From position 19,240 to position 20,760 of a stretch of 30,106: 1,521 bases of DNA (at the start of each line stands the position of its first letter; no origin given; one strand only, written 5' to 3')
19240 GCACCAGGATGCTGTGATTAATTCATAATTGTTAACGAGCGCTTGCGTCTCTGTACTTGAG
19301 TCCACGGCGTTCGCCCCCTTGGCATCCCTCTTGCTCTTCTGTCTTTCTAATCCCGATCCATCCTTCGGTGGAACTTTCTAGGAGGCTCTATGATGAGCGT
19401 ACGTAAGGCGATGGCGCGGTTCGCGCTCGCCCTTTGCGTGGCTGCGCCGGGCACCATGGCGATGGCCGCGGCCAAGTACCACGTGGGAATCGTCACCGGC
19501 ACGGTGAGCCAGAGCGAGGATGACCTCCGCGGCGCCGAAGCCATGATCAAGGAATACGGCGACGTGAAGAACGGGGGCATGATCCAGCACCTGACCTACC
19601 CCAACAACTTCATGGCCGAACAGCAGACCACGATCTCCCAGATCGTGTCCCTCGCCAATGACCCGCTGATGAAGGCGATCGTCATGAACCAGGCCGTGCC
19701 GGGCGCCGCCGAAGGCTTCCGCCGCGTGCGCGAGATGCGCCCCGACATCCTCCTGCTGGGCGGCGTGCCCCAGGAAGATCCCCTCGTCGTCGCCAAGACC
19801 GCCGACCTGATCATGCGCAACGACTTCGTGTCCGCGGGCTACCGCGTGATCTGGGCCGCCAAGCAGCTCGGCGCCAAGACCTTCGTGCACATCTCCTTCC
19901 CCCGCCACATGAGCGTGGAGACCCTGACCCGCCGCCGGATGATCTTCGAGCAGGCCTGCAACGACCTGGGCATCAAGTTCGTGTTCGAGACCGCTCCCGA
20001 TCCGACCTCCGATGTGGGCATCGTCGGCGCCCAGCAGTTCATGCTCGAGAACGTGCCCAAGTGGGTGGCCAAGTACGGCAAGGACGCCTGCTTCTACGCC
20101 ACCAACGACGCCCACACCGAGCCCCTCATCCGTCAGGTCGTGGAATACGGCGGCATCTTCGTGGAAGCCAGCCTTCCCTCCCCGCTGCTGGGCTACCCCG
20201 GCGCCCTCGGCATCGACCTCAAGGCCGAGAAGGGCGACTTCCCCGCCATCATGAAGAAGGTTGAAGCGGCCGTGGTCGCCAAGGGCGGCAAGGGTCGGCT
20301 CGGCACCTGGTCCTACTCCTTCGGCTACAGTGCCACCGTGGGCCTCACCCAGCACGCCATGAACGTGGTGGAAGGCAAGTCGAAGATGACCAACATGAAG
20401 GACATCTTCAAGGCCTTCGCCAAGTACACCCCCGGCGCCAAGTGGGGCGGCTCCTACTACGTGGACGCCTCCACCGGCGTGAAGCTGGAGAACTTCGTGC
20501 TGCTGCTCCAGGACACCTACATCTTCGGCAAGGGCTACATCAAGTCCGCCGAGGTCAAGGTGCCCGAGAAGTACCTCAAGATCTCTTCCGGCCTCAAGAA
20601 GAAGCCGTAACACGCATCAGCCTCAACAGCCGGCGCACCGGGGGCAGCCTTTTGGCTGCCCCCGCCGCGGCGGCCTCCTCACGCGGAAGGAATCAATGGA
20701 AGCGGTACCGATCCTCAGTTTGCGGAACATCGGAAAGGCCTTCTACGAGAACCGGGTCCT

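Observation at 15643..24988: Candidate sigma54-controlled beta-aspartyl (isoaspartyl) dipeptide uptake and catabolism system assigning a ligand to DUF3798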

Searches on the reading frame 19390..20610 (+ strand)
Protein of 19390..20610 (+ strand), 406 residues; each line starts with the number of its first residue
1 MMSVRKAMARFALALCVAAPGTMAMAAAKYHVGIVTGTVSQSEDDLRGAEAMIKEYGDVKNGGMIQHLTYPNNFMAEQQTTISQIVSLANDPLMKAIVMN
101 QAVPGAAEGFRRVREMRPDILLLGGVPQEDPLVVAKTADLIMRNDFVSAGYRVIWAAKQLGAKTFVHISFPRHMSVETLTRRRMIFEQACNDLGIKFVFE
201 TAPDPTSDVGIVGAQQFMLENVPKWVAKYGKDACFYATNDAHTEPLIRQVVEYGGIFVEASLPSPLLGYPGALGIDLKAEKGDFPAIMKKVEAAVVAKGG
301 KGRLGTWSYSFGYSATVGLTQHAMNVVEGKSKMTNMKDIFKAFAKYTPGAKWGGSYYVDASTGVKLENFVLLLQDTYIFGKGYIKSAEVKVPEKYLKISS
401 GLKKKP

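Call 3: search_protein_families(library=pfam, proteins=[window:19390-20610:+])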
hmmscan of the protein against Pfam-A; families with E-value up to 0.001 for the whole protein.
window:19390-20610:+ (406 aa): 1 family
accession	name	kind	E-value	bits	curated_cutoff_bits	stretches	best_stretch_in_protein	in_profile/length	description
PF12683.13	DUF3798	-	3.1e-125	417.5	24.6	1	30-305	1-271/271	Protein of unknown function (DUF3798)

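Call 4: search_protein_families(library=ncbifam, proteins=[window:19390-20610:+])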
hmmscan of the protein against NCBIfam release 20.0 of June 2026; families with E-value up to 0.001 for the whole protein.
window:19390-20610:+ (406 aa): 0 families

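Call 8: search_solved_structures(query=window:19390-20610:+, max_evalue=0.01, show_alignments=1)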
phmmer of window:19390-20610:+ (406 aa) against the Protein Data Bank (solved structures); distinct sequences matched with E-value up to 0.01: 1.
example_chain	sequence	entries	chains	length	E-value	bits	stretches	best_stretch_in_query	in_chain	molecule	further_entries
3qi7_A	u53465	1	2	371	6.8e-28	101.3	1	57-307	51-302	Putative transcriptional regulator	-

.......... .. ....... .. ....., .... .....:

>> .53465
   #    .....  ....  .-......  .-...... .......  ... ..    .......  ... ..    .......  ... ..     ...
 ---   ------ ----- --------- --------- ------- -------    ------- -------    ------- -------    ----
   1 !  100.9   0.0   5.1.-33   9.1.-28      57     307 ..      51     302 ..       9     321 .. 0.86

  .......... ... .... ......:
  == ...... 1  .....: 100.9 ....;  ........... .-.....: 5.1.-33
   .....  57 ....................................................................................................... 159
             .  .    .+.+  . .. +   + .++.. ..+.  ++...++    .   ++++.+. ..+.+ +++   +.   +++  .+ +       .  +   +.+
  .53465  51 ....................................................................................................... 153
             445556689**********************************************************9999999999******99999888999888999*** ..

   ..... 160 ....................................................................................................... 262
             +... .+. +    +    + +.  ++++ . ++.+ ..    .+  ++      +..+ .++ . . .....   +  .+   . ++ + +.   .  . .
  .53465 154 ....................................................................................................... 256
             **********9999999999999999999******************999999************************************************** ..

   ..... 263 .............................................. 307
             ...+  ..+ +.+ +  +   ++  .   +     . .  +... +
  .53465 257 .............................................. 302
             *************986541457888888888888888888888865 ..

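Call 23: find_homologous_proteins(query=window:19390-20610:+)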
Query window:19390-20610:+ (406 aa): 7973 proteins with E <= 0.001 among 8000 candidates; the best 120 are listed.
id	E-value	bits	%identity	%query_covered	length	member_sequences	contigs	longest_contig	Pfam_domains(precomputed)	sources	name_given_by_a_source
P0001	9.4e-270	912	100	100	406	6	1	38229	PF27194.1,PF12683.14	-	-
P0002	3.2e-257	871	94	100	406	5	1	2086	PF27194.1,PF12683.14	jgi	jgi:hypothetical protein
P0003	6.5e-257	870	95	100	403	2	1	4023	PF27194.1,PF12683.14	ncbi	-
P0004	1.8e-255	865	93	100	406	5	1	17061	PF27194.1,PF12683.14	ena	-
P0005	2.0e-255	865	94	100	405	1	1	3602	PF27194.1,PF12683.14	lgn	-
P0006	2.7e-255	865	94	100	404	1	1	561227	PF27194.1,PF12683.14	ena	-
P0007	3.6e-255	864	94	100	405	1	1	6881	PF27194.1,PF12683.14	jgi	jgi:hypothetical protein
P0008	6.7e-255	863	94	100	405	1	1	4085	PF27194.1,PF12683.14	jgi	jgi:hypothetical protein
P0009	6.3e-243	824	88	100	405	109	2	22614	PF27194.1,PF12683.14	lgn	-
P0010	2.5e-242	822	89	100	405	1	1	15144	PF27194.1,PF12683.14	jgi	-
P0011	5.0e-242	821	89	100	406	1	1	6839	PF27194.1,PF12683.14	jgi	-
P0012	9.8e-239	810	87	100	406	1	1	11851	PF27194.1,PF12683.14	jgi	jgi:hypothetical protein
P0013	1.2e-238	810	86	100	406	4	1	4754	PF27194.1,PF12683.14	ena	-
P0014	2.6e-238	809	96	91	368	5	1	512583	PF27194.1,PF12683.14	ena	-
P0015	1.6e-237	806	86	100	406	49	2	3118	PF27194.1,PF12683.14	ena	-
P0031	2.9e-226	769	82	100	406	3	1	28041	PF27194.1,PF12683.14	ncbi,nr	ncbi:MAG: DUF3798 domain-containing protein [Holophaga sp.]|nr:DUF3798 domain-containing protein [Ho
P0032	4.0e-226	769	81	100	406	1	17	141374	PF27194.1,PF12683.14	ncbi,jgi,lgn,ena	jgi:hypothetical protein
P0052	9.2e-220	748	82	94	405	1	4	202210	PF27194.1,PF12683.14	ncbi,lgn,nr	ncbi:MAG: DUF3798 domain-containing protein [Deltaproteobacteria bacterium]|nr:DUF3798 domain-contai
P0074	3.2e-210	716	78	99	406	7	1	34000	PF27194.1,PF12683.14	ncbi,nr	ncbi:MAG: DUF3798 domain-containing protein [Synergistaceae bacterium]|nr:DUF3798 domain-containing 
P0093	3.2e-187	641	72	100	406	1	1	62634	PF27194.1,PF12683.14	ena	-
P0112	6.2e-182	623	67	96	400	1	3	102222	PF27194.1,PF12683.14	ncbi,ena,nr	ncbi:MAG TPA: DUF3798 domain-containing protein [Rectinema sp.]|nr:DUF3798 domain-containing protein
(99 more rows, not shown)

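Call 24: find_encoding_contigs(protein=P0032, flank=8000, max_places=4)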
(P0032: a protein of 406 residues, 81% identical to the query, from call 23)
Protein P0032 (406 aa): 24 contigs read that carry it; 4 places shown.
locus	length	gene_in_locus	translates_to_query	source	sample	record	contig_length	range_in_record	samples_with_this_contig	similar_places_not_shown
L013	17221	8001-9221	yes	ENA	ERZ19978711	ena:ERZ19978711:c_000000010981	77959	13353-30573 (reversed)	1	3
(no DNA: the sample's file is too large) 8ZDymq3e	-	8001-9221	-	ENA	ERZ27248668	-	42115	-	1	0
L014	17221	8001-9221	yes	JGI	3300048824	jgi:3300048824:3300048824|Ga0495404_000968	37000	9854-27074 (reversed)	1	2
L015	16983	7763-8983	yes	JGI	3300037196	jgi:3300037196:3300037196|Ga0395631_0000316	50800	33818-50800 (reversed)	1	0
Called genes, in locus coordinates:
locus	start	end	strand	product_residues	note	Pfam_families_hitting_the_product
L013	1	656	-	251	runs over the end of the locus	PF14371:DUF4412 (weak)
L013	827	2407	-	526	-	PF00989:PAS, PF08448:PAS_4 (weak), PF13426:PAS_9, PF08447:PAS_3, PF00015:MCPsignal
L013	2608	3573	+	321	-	PF13188:PAS_8 (weak), PF00989:PAS, PF08448:PAS_4, PF13426:PAS_9, PF08447:PAS_3, PF00990:GGDEF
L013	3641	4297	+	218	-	PF06971:Put_DNA-bind_N, PF02629:CoA_binding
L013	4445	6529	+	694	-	PF00158:Sigma54_activat, PF14532:Sigma54_activ_2, PF07728:AAA_5, PF25601:AAA_lid_14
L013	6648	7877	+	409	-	PF07969:Amidohydro_3 (weak), PF01979:Amidohydro_1, PF07969:Amidohydro_3 (weak)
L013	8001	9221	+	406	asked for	PF12683:DUF3798, PF27194:TP_0008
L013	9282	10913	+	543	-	PF00005:ABC_tran, PF13304:AAA_21 (faint), PF00005:ABC_tran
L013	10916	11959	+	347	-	PF02653:BPD_transp_2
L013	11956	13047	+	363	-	PF02653:BPD_transp_2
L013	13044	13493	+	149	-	PF20377:DUF6672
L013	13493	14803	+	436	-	PF21216:PepQ_N, PF00557:Peptidase_M24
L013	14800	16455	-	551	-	PF01368:DHH, PF00571:CBS, PF07085:DRTGG, PF02833:DHHA2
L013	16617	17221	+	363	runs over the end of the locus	PF07238:PilZ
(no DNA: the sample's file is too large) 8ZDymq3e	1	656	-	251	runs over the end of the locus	PF14371:DUF4412 (weak)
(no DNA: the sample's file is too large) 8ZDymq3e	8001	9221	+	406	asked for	PF12683:DUF3798, PF27194:TP_0008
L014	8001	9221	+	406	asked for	PF12683:DUF3798, PF27194:TP_0008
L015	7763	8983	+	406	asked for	PF12683:DUF3798, PF27194:TP_0008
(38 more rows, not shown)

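Call 25: find_encoding_contigs(protein=P0074, flank=8000, max_places=2)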
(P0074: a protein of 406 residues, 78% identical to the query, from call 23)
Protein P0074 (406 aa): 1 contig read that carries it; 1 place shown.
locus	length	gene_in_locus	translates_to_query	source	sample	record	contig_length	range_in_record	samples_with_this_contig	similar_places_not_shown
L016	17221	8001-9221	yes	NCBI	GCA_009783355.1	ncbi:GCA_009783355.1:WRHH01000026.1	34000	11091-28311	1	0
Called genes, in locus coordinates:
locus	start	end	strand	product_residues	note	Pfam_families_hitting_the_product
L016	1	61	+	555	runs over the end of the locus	PF01642:MM_CoA_mutase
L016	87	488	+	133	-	PF02310:B12-binding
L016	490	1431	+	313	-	PF03308:MeaB, PF02492:cobW (faint), PF03029:ATP_bind_1 (faint)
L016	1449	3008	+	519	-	PF01039:Carboxyl_trans, PF03255:ACCA, PF06833:MdcE (weak)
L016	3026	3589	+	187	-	PF04277:OAD_gamma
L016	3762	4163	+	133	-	PF25917:BSH_RND (faint), PF25919:BSH_CusB (faint), PF25997:BSH_YhbJ (faint), PF00364:Biotin_lipoyl, PF25973:BSH_CzcB (faint), PF25984:BSH_YknX (faint)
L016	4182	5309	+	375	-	PF03977:OAD_beta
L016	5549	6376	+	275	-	PF17836:PglD_N, PF00132:Hexapep (weak), PF14602:Hexapep_2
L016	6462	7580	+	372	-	PF00155:Aminotran_1_2, PF01041:DegT_DnrJ_EryC1, PF01053:Cys_Met_Meta_PP (weak)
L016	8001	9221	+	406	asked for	PF12683:DUF3798, PF27194:TP_0008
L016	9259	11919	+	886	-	PF00246:Peptidase_M14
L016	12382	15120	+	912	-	PF00246:Peptidase_M14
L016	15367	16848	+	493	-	PF19789:DUF6273, PF13620:CarboxypepD_reg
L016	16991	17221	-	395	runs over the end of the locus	PF01979:Amidohydro_1, PF07969:Amidohydro_3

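Call 26: find_encoding_contigs(protein=P0112, flank=8000, max_places=2)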
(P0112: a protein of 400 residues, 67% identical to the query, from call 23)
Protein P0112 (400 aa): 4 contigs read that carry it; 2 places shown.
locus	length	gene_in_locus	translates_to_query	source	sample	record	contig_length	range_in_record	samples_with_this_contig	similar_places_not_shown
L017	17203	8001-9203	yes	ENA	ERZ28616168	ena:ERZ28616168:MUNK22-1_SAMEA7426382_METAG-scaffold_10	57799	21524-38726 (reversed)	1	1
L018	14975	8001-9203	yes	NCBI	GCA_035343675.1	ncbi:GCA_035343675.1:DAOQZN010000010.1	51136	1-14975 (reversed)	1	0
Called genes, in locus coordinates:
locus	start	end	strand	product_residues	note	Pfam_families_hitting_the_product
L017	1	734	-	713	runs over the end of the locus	PF01012:ETF, PF00766:ETF_alpha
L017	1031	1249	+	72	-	PF11127:YgaP-like_TM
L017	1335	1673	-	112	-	PF06305:LapA_dom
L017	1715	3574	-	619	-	PF17297:PEPCK_N, PF00821:PEPCK_GTP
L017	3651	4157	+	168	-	PF10107:Endonuc_Holl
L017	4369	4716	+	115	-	-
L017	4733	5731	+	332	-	PF02811:PHP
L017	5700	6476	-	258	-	-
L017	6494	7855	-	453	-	PF00211:Guanylate_cyc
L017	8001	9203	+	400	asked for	PF12683:DUF3798, PF27194:TP_0008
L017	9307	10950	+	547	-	PF00005:ABC_tran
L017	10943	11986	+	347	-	PF02653:BPD_transp_2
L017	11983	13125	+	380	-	PF02653:BPD_transp_2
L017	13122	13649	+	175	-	PF20377:DUF6672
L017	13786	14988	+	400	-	PF12683:DUF3798, PF27194:TP_0008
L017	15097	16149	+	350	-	PF24827:AstE_AspA_cat (weak)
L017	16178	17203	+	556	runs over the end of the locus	PF01019:G_glu_transpept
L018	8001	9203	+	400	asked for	PF12683:DUF3798, PF27194:TP_0008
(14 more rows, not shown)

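Call 36: find_encoding_contigs(protein=P0052, flank=8000, max_places=2)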
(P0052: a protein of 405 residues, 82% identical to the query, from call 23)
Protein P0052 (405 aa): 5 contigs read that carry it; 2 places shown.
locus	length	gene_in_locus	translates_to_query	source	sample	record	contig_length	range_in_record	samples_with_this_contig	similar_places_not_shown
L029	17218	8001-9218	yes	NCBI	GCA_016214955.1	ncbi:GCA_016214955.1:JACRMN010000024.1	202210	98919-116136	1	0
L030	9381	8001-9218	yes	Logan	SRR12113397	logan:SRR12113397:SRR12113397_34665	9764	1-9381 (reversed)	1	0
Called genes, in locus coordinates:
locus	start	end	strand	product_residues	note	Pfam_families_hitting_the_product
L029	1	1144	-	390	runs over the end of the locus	PF05940:NnrS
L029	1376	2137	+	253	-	PF00561:Abhydrolase_1 (faint), PF12146:Hydrolase_4 (faint), PF12697:Abhydrolase_6 (faint)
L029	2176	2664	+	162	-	PF04304:DUF454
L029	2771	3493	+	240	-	PF20772:TACO1_YebC_N, PF01709:Transcrip_reg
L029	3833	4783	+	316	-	PF12849:PBP_like_2, PF12727:PBP_like (weak)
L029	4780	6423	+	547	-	PF08308:PEGA (weak)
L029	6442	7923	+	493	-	PF17820:PDZ_6, PF03572:Peptidase_S41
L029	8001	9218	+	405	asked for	PF12683:DUF3798, PF27194:TP_0008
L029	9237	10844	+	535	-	PF00005:ABC_tran, PF13304:AAA_21 (faint), PF00005:ABC_tran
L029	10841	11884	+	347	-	PF02653:BPD_transp_2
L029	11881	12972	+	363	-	PF02653:BPD_transp_2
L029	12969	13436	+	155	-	PF20377:DUF6672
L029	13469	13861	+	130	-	PF01258:zf-dskA_traR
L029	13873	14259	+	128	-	PF00903:Glyoxalase, PF13669:Glyoxalase_4, PF22677:Ble-like_N (faint), PF18029:Glyoxalase_6 (weak)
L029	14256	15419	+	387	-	-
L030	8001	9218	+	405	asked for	PF12683:DUF3798, PF27194:TP_0008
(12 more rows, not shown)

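Call 37: find_encoding_contigs(protein=P0093, flank=8000, max_places=2)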
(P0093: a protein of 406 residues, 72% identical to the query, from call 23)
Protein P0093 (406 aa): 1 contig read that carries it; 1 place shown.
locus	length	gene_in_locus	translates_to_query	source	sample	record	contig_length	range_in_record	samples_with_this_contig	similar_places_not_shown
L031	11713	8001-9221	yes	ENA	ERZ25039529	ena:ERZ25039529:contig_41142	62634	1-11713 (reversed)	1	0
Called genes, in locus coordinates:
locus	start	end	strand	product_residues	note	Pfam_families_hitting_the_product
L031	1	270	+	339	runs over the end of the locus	-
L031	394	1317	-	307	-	-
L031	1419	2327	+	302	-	-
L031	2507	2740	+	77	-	-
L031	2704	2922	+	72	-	-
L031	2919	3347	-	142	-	-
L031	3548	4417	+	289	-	-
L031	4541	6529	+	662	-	PF00158:Sigma54_activat, PF14532:Sigma54_activ_2, PF07728:AAA_5 (weak), PF25601:AAA_lid_14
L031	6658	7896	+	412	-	PF07969:Amidohydro_3 (weak), PF01979:Amidohydro_1 (faint)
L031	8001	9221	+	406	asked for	PF12683:DUF3798, PF27194:TP_0008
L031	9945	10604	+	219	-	-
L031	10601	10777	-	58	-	-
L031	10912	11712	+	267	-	?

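Call 38: find_encoding_contigs(protein=P0031, flank=8000, max_places=2)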
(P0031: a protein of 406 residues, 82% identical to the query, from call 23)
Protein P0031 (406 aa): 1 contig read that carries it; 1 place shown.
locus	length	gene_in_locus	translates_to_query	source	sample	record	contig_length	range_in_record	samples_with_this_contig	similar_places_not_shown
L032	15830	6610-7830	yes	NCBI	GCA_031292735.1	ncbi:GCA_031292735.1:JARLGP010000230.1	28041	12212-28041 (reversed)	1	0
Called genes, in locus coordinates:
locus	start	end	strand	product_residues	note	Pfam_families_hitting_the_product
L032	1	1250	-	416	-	PF00989:PAS, PF13426:PAS_9, PF08447:PAS_3, PF00015:MCPsignal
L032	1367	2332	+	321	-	PF00989:PAS, PF08448:PAS_4, PF13188:PAS_8 (weak), PF13426:PAS_9, PF08447:PAS_3, PF00990:GGDEF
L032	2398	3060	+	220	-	PF06971:Put_DNA-bind_N, PF02629:CoA_binding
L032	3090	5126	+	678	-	PF00158:Sigma54_activat, PF14532:Sigma54_activ_2, PF07728:AAA_5 (faint), PF25601:AAA_lid_14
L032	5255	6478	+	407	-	PF07969:Amidohydro_3 (weak), PF01979:Amidohydro_1, PF07969:Amidohydro_3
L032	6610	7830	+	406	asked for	PF12683:DUF3798, PF27194:TP_0008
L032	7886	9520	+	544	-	PF00005:ABC_tran, PF13304:AAA_21 (faint), PF00005:ABC_tran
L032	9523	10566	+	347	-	PF02653:BPD_transp_2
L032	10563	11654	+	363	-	PF02653:BPD_transp_2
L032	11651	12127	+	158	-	PF20377:DUF6672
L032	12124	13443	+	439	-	PF21216:PepQ_N, PF00557:Peptidase_M24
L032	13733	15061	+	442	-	-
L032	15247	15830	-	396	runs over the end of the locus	PF07690:MFS_1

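Call 39: search_protein_representatives(protein=window:19390-20610:+)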
Query: 406 residues. Proteins with E-value up to 0.001 (for the whole library): 873; up to 1e-10: 613; up to 1e-30: 257. The best 150 are listed.
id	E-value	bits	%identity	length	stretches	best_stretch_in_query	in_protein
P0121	8.8e-175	598.1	39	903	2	27-406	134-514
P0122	1.1e-156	538.5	49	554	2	19-405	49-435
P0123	1.5e-150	518.3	37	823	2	23-398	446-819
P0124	1.1e-142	492.4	56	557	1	24-396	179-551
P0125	2.2e-137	475.0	54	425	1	24-396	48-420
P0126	1.3e-136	472.4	55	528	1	20-398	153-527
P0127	3.5e-131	454.5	35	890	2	27-404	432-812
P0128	4.5e-129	447.6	35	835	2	30-406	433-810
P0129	1.4e-128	446.0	37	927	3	27-403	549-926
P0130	3.1e-128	444.8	43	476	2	30-399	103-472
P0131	2.6e-127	441.8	36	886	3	26-404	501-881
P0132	3.2e-122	425.0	31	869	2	25-401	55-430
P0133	1.2e-121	423.2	33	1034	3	19-400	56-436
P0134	5.1e-119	414.5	49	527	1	25-396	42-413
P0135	4.9e-117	408.0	35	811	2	29-396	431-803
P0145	4.3e-101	355.5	44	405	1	15-396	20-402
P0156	2.3e-93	330.0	39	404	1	24-396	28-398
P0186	1.7e-69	251.5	37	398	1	12-398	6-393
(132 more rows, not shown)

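Call 64: search_solved_structures(query=L017:15097-16149:+, max_evalue=0.001, show_alignments=1)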
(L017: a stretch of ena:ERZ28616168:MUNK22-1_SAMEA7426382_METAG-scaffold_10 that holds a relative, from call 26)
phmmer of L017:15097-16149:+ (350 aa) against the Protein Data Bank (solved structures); distinct sequences matched with E-value up to 0.001: 5.
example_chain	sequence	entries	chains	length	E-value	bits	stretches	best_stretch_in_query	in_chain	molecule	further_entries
2qj8_A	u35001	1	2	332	4.6e-12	49.2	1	175-230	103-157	Mlr6093 protein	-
3cdx_A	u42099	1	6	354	1.5e-05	27.8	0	174-218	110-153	Succinylglutamatedesuccinylase/aspartoacylase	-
6twl_A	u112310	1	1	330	2.4e-05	27.1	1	173-218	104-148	N-acetyl-L-2,4-diaminobutyric acid deacetylase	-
6twm_A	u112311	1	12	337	2.8e-05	26.9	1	172-218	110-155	N-acetyl-L-2,4-diaminobutyric acid deacetylase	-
3na6_A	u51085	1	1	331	5.2e-05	26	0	175-218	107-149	Succinylglutamate desuccinylase/aspartoacylase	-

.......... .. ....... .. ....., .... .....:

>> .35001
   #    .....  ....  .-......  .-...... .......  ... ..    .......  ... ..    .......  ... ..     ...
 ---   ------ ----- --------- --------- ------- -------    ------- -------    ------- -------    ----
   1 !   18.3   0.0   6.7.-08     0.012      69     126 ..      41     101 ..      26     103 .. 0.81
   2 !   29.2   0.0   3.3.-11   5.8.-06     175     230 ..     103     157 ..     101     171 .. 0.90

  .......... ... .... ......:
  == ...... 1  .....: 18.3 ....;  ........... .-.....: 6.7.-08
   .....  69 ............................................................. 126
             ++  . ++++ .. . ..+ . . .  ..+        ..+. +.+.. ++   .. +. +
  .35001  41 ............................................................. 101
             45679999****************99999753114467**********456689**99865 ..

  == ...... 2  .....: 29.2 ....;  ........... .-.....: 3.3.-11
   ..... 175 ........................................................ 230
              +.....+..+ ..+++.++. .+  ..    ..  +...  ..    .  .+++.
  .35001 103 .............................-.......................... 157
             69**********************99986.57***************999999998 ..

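Call 70: find_encoding_contigs(protein=P0074, flank=10000, max_places=1)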
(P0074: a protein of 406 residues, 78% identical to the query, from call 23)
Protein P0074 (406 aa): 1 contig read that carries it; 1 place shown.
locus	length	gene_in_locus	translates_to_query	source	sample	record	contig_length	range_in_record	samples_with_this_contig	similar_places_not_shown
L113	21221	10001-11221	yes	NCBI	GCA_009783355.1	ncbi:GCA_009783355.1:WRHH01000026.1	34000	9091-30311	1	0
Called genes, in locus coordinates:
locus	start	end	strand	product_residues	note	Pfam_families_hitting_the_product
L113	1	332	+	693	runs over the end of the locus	-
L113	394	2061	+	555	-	PF01642:MM_CoA_mutase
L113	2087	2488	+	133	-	PF02310:B12-binding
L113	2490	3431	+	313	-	PF03308:MeaB, PF02492:cobW (faint), PF03029:ATP_bind_1 (faint)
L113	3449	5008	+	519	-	PF01039:Carboxyl_trans, PF03255:ACCA, PF06833:MdcE (weak)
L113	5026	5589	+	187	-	PF04277:OAD_gamma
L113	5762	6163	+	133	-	PF25917:BSH_RND (faint), PF25919:BSH_CusB (faint), PF25997:BSH_YhbJ (faint), PF00364:Biotin_lipoyl, PF25973:BSH_CzcB (faint), PF25984:BSH_YknX (faint)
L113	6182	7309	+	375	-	PF03977:OAD_beta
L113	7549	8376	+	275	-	PF17836:PglD_N, PF00132:Hexapep (weak), PF14602:Hexapep_2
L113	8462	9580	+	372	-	PF00155:Aminotran_1_2, PF01041:DegT_DnrJ_EryC1, PF01053:Cys_Met_Meta_PP (weak)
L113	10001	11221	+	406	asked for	PF12683:DUF3798, PF27194:TP_0008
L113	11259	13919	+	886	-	PF00246:Peptidase_M14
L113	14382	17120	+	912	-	PF00246:Peptidase_M14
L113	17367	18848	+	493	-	PF19789:DUF6273, PF13620:CarboxypepD_reg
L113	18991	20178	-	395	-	PF01979:Amidohydro_1, PF07969:Amidohydro_3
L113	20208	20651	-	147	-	PF20377:DUF6672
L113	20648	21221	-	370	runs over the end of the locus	PF02653:BPD_transp_2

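Call 71: search_protein_families(library=ncbifam, proteins=[L113:18991-20178:-, L013:13493-14803:+], max_evalue=1e-10)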
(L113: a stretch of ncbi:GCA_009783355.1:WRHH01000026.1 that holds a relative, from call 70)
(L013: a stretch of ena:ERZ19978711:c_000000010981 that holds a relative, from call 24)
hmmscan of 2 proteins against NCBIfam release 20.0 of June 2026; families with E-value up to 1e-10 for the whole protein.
L113:18991-20178:- (395 aa): 7 families
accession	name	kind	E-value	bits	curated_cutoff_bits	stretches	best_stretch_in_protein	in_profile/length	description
TIGR01975.1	isoAsp_dipep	equivalog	5.8e-129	430.6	331.25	1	8-395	2-389/389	beta-aspartyl-peptidase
NF006689.0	PRK09237.1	equivalog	8.3e-14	50.9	371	1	8-376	5-346/383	amidohydrolase/deacetylase family metallohydrolase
TIGR03178.1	allantoinase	equivalog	1.3e-13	50.6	357.85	0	321-373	339-392/441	allantoinase AllB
NF004839.0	PRK06189.1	equivalog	1.7e-13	50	631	0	9-86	6-76/451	allantoinase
NF002668.0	PRK02382.1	equivalog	1.8e-12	46.7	452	0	326-370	331-375/436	dihydroorotase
TIGR00857.1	pyrC_multi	subfamily_domain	2.7e-11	43.1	279.05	0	25-86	7-61/412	dihydroorotase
NF006688.0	PRK09236.1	equivalog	4.7e-11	42.1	535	0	7-132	3-119/444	dihydroorotase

L013:13493-14803:+ (436 aa): 3 families
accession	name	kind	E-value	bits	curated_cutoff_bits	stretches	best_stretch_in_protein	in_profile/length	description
NF010133.0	PRK13607.1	equivalog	7.4e-123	410.7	339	1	5-432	6-439/443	Xaa-Pro dipeptidase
NF008131.0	PRK10879.1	equivalog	1.1e-25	90.4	465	1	154-432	171-420/438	Xaa-Pro aminopeptidase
NF040821.1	dipep_PepQ_Arch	equivalog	8.3e-11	41.5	630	0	154-381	120-315/346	Xaa-Pro dipeptidase PepQ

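Call 74: find_related_loci(query=P0001, collection=metagenome_contigs, flank=10000)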
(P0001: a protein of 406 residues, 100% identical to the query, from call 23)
Query P0001 (406 aa) in metagenome_contigs; peptide patterns used: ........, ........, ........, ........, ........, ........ (x = any residue, [..] = any of these).
122 stretches matched a pattern; 42 encode a relative of the query (tblastn E <= 1e-3); 42 distinct loci.
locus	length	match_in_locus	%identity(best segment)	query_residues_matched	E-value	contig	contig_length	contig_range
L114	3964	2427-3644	100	1-406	0e+0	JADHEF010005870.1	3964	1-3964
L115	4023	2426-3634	95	1-406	0e+0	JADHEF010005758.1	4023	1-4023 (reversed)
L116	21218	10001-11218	94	1-406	0e+0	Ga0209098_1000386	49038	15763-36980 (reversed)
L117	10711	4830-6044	90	1-405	0e+0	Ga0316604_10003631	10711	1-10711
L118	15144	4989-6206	89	1-406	0e+0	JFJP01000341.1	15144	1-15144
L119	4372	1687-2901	88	1-405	0e+0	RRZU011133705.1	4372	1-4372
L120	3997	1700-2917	86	1-406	0e+0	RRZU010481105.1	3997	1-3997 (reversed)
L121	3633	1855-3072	88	1-406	0e+0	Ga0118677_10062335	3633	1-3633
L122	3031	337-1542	89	1-402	0e+0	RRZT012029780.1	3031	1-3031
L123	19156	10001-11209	85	4-406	0e+0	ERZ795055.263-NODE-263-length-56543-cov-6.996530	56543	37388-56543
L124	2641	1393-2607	86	1-405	0e+0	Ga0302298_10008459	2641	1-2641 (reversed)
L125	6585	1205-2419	82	1-405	0e+0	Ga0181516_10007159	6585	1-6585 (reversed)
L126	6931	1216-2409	84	4-404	0e+0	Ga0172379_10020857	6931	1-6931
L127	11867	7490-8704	81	1-405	0e+0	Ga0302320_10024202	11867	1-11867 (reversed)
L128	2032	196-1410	84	1-405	0e+0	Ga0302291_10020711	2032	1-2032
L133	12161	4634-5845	76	2-403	0e+0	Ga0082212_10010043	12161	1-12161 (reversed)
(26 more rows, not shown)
